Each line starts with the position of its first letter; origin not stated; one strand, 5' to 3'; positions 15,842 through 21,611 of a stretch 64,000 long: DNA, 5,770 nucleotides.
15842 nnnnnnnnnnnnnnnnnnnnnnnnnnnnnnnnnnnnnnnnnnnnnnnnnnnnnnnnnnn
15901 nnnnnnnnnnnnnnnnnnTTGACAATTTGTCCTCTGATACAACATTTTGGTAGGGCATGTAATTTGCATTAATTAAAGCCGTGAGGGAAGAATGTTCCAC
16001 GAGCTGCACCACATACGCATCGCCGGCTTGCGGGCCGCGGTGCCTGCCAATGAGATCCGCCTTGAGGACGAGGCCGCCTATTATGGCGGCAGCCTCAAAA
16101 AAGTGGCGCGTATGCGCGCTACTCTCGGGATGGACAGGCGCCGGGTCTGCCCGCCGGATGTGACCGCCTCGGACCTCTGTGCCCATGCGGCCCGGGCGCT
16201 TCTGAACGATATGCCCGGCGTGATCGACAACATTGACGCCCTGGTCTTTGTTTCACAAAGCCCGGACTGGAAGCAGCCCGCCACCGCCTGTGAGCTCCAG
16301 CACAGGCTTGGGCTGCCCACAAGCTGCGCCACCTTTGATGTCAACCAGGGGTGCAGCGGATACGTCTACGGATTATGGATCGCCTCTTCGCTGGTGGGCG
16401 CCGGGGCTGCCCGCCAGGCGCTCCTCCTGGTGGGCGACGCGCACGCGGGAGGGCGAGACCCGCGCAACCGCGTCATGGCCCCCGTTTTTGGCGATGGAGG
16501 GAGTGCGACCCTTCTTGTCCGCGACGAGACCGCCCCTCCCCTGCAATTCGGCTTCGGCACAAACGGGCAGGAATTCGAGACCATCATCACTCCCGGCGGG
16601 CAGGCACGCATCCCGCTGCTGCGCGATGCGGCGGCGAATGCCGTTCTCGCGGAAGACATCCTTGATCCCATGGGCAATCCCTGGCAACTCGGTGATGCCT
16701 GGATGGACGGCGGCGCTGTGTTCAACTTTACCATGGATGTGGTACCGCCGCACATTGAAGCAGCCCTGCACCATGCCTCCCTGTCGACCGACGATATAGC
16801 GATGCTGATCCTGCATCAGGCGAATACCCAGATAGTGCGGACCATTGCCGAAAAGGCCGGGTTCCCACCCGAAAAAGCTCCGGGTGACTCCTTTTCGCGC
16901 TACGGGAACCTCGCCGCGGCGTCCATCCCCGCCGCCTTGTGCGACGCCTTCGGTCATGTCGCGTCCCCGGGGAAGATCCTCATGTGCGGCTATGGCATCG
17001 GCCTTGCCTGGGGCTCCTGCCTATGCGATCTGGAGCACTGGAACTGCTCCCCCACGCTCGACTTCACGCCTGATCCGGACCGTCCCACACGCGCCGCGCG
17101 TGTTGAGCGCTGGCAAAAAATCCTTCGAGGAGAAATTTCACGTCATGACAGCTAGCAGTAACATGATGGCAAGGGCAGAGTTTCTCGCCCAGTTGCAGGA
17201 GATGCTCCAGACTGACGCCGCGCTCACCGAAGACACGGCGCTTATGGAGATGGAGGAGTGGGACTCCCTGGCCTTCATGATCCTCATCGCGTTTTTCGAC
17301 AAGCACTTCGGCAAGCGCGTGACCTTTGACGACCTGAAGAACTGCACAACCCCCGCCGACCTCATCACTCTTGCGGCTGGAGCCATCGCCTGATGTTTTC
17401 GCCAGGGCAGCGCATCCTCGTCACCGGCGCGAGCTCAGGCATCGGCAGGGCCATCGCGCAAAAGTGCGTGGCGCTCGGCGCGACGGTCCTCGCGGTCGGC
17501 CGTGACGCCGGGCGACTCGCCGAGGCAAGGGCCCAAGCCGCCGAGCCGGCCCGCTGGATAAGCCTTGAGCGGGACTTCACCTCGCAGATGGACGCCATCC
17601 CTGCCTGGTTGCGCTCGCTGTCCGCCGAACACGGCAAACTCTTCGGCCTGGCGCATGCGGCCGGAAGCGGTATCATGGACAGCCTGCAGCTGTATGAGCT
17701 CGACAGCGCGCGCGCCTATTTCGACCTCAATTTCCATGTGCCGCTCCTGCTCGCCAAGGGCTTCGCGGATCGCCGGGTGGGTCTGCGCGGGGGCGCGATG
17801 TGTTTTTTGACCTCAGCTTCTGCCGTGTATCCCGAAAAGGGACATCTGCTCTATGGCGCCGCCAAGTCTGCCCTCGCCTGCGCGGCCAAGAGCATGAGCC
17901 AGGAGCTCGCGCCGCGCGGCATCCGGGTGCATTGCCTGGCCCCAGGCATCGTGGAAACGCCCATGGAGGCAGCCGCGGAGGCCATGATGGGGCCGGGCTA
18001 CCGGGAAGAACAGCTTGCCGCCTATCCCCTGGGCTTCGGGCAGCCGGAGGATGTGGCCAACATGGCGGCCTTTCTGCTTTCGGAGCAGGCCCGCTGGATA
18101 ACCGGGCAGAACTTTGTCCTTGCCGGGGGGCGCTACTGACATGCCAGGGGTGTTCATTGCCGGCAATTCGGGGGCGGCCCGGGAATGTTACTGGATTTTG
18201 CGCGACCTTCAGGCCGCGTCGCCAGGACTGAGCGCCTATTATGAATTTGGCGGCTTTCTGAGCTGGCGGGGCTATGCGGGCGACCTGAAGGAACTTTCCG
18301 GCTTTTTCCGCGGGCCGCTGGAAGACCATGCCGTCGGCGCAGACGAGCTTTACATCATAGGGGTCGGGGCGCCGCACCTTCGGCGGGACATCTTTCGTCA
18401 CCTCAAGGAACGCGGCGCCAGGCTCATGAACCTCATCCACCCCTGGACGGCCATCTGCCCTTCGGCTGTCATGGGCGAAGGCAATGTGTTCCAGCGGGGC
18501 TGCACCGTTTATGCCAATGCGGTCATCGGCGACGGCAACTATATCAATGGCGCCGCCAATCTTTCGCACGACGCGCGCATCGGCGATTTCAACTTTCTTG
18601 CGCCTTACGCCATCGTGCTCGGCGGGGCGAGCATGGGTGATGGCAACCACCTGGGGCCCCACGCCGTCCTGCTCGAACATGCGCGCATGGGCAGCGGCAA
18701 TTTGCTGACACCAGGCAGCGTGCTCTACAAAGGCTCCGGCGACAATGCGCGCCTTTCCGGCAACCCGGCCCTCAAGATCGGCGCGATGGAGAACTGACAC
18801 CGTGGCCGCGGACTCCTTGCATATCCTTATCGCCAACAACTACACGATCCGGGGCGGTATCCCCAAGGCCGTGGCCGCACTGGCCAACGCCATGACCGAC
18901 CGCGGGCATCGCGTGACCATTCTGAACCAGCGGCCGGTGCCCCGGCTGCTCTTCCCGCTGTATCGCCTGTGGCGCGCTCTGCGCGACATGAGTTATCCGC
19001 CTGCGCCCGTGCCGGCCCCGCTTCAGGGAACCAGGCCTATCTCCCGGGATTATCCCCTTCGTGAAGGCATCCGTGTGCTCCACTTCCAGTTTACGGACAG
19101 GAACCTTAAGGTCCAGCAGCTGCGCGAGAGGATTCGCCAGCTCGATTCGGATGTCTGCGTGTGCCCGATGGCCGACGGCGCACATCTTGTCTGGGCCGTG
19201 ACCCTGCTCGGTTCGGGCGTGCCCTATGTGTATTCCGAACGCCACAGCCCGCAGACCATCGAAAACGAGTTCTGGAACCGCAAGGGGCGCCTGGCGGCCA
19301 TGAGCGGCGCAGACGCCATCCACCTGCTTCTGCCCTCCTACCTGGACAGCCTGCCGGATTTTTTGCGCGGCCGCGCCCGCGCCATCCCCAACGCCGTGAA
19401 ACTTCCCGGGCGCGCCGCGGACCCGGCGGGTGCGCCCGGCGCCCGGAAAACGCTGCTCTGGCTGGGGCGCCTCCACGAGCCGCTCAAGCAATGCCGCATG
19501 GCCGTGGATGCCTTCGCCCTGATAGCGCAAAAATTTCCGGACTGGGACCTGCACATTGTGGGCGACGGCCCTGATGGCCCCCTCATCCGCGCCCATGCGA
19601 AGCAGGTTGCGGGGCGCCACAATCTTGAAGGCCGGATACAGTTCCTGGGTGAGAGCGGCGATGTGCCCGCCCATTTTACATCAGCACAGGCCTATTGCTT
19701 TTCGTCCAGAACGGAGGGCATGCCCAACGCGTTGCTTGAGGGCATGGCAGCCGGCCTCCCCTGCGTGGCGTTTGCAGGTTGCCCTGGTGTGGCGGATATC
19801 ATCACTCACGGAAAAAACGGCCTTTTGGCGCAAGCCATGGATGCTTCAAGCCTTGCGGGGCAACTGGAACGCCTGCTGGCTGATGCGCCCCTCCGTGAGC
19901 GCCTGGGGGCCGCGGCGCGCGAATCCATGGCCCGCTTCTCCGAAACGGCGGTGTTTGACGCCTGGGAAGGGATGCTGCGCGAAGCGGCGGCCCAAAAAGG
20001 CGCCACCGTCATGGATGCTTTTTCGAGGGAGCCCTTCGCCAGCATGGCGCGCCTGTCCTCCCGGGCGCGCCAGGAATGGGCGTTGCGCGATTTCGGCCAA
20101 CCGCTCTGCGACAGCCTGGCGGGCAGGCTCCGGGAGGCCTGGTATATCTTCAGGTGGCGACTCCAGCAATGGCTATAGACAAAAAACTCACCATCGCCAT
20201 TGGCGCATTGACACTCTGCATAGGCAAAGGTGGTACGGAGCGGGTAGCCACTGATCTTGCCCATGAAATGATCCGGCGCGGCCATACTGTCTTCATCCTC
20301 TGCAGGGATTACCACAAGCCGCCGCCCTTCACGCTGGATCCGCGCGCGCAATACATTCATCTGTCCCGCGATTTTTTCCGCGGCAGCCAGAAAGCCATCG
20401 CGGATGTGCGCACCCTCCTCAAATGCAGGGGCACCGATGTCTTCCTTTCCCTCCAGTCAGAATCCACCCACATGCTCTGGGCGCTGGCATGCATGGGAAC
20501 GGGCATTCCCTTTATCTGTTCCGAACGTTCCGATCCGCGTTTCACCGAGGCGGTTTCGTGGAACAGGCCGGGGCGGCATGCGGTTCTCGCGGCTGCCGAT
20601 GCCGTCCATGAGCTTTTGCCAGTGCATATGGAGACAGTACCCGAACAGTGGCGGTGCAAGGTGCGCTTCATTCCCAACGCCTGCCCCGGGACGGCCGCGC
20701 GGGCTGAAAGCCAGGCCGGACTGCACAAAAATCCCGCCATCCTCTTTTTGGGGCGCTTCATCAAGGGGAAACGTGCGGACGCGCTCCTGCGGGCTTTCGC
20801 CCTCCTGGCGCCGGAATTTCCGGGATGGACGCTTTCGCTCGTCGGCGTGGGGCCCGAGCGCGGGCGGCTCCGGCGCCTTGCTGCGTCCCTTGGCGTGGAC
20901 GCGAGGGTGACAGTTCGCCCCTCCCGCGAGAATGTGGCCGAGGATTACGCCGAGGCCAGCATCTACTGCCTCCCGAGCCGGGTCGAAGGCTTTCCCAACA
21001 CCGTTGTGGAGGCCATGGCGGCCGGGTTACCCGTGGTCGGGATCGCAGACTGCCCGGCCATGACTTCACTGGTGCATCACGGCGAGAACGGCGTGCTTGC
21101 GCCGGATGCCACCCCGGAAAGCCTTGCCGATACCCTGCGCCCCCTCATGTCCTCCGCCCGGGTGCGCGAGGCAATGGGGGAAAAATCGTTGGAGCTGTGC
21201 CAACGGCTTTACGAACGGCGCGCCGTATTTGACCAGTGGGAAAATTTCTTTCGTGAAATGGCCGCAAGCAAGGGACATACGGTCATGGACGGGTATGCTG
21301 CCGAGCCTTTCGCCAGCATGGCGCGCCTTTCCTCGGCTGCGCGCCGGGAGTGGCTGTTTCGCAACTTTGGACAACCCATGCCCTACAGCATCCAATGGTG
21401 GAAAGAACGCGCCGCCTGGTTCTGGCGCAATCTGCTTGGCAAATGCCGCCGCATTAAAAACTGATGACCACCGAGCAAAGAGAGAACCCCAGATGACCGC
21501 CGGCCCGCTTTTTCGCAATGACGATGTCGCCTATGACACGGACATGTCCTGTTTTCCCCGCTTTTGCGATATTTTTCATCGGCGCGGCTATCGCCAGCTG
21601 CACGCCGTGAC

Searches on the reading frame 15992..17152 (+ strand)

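Call 53: search_protein_families(library=ncbifam, proteins=[window:15992-17152:+], max_evalue=1e-10)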
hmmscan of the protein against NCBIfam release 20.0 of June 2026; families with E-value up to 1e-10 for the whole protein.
window:15992-17152:+ (387 aa): 9 families
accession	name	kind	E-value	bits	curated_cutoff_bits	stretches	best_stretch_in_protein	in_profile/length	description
NF009519.0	PRK12880.1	equivalog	1.6e-60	205.3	436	1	5-348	5-339/353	beta-ketoacyl-ACP synthase III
NF006829.0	PRK09352.1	subfamily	4.3e-56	190.2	249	1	44-345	38-319/322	beta-ketoacyl-ACP synthase 3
TIGR00747.1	fabH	subfamily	8.3e-44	150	292.1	1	45-344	37-319/322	beta-ketoacyl-ACP synthase III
NF004623.0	PRK05963.1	equivalog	4.4e-30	105.1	437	1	8-344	6-325/328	beta-ketoacyl-ACP synthase III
NF005541.0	PRK07204.1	equivalog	5.2e-29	101.7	402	2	238-344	219-326/329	beta-ketoacyl-ACP synthase III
NF006720.0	PRK09258.1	equivalog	7.3e-26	91.3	285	1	40-148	42-150/338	3-oxoacyl-ACP synthase III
NF005703.0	PRK07515.1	equivalog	2.8e-20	72.5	304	1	61-344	98-369/373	beta-ketoacyl-ACP synthase III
NF005308.0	PRK06840.1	equivalog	3.7e-17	62.4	315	1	7-344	4-332/339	3-oxoacyl-ACP synthase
NF003274.0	PRK04262.1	equivalog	7.7e-16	58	244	0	8-153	3-145/347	hydroxymethylglutaryl-CoA synthase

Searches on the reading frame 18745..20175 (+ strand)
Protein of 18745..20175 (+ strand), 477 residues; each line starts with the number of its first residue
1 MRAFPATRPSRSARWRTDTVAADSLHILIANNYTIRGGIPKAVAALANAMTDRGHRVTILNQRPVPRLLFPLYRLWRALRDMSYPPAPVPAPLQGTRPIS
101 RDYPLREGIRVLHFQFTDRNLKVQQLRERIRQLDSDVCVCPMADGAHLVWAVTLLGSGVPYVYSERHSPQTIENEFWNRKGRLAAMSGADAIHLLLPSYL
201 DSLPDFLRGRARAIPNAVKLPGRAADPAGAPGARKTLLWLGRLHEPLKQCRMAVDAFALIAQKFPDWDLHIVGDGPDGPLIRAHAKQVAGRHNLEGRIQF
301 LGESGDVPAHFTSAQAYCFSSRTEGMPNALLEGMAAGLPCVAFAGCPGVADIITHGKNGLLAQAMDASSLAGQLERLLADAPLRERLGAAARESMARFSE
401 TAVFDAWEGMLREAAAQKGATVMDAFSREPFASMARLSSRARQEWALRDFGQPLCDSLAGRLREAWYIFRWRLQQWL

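Call 53: search_protein_families(library=ncbifam, proteins=[window:18745-20175:+], max_evalue=1e-10)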
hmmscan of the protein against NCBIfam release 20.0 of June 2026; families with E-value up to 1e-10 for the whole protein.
window:18745-20175:+ (477 aa): 9 families
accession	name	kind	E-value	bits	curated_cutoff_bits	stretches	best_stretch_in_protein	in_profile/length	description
NF041876.1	EPS_EpsE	equivalog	1.2e-21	77.5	400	1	231-396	211-377/389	exopolysaccharide biosynthesis GT4 family glycosyltransferase EpsE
TIGR03088.1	stp2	hypoth_equivalog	7.2e-21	74.6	409.05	1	238-411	198-370/374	TIGR03088 family PEP-CTERM/XrtA system glycosyltransferase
NF050056.1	ProtGlycPglH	equivalog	1.1e-20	74.1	600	1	115-412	66-351/354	GalNAc-alpha-(1->4)-GalNAc-alpha-(1->3)-diNAcBac-PP-undecaprenol alpha-1,4-N-acetyl-D-galactosaminyltransferase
TIGR03999.1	thiol_BshA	equivalog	4.8e-20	71.8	273.7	1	246-413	210-372/375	N-acetyl-alpha-D-glucosaminyl L-malate synthase BshA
NF038229.1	Glyco4_Geo_Pelo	equivalog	3.1e-18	65.9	400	1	184-401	105-326/338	GPMC system family 4 glycosyltransferase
NF047880.1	glyco_SdgA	exception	1.4e-17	63.5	800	1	237-411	318-487/488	serine-aspartate repeat adhesin O-glycosyltransferase SdgA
NF007396.0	PRK09922.1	equivalog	2.8e-15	56.1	385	1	233-410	181-354/361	lipopolysaccharide 1,6-galactosyltransferase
TIGR04047.1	MSMEG_0565_glyc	hypoth_equivalog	4.4e-11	42.5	259.85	0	246-400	204-360/373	MSMEG_0565 family glycosyltransferase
TIGR03449.1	mycothiol_MshA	equivalog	6.9e-11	41.7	462.5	1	228-414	214-403/406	D-inositol-3-phosphate glycosyltransferase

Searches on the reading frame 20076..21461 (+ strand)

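Call 53: search_protein_families(library=ncbifam, proteins=[window:20076-21461:+], max_evalue=1e-10)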
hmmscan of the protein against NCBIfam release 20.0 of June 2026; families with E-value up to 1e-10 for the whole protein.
window:20076-21461:+ (462 aa): 14 families
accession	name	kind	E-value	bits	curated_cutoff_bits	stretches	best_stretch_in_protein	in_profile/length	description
TIGR03088.1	stp2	hypoth_equivalog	1.3e-24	87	409.05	1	197-394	173-372/374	TIGR03088 family PEP-CTERM/XrtA system glycosyltransferase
TIGR03999.1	thiol_BshA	equivalog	4.2e-23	81.9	273.7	1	211-396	190-374/375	N-acetyl-alpha-D-glucosaminyl L-malate synthase BshA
NF050056.1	ProtGlycPglH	equivalog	1.5e-21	76.9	600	1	49-395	10-353/354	GalNAc-alpha-(1->4)-GalNAc-alpha-(1->3)-diNAcBac-PP-undecaprenol alpha-1,4-N-acetyl-D-galactosaminyltransferase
TIGR03449.1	mycothiol_MshA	equivalog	9.4e-20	70.9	462.5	1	203-377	203-386/406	D-inositol-3-phosphate glycosyltransferase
NF041876.1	EPS_EpsE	equivalog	6.2e-16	58.6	400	1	222-373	217-374/389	exopolysaccharide biosynthesis GT4 family glycosyltransferase EpsE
NF047881.1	glyco_SdgB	exception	2.9e-14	52.6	800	1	230-393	332-494/496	serine-aspartate repeat adhesin O-glycosyltransferase SdgB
TIGR04063.1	stp3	hypoth_equivalog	5.7e-14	51.8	442.05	1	210-377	204-377/397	TIGR04063 family PEP-CTERM/XrtA system glycosyltransferase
NF038229.1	Glyco4_Geo_Pelo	equivalog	2.6e-12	46.4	400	1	167-393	103-334/338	GPMC system family 4 glycosyltransferase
NF050063.1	ProtGlycPglJ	equivalog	3.6e-12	46.2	500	1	217-372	192-344/363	N-acetylgalactosamine-N,N'-diacetylbacillosaminyl-diphospho-undecaprenol 4-alpha-N-acetylgalactosaminyltransferase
NF053787.1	GlcN_PG_synth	equivalog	8.7e-12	44.5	480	0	214-395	191-359/361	N-acetylglucosaminyl phosphatidylglycerol synthase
TIGR04047.1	MSMEG_0565_glyc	hypoth_equivalog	1.2e-11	44.3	259.85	0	204-377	178-357/373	MSMEG_0565 family glycosyltransferase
NF007396.0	PRK09922.1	equivalog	1.5e-11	43.8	385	0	221-358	184-324/361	lipopolysaccharide 1,6-galactosyltransferase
NF047880.1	glyco_SdgA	exception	1.5e-11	43.5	800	1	218-391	314-486/488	serine-aspartate repeat adhesin O-glycosyltransferase SdgA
TIGR02918.1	TIGR02918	equivalog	7.5e-11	41.4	574.6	1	210-395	310-500/500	accessory Sec system glycosyltransferase GtfA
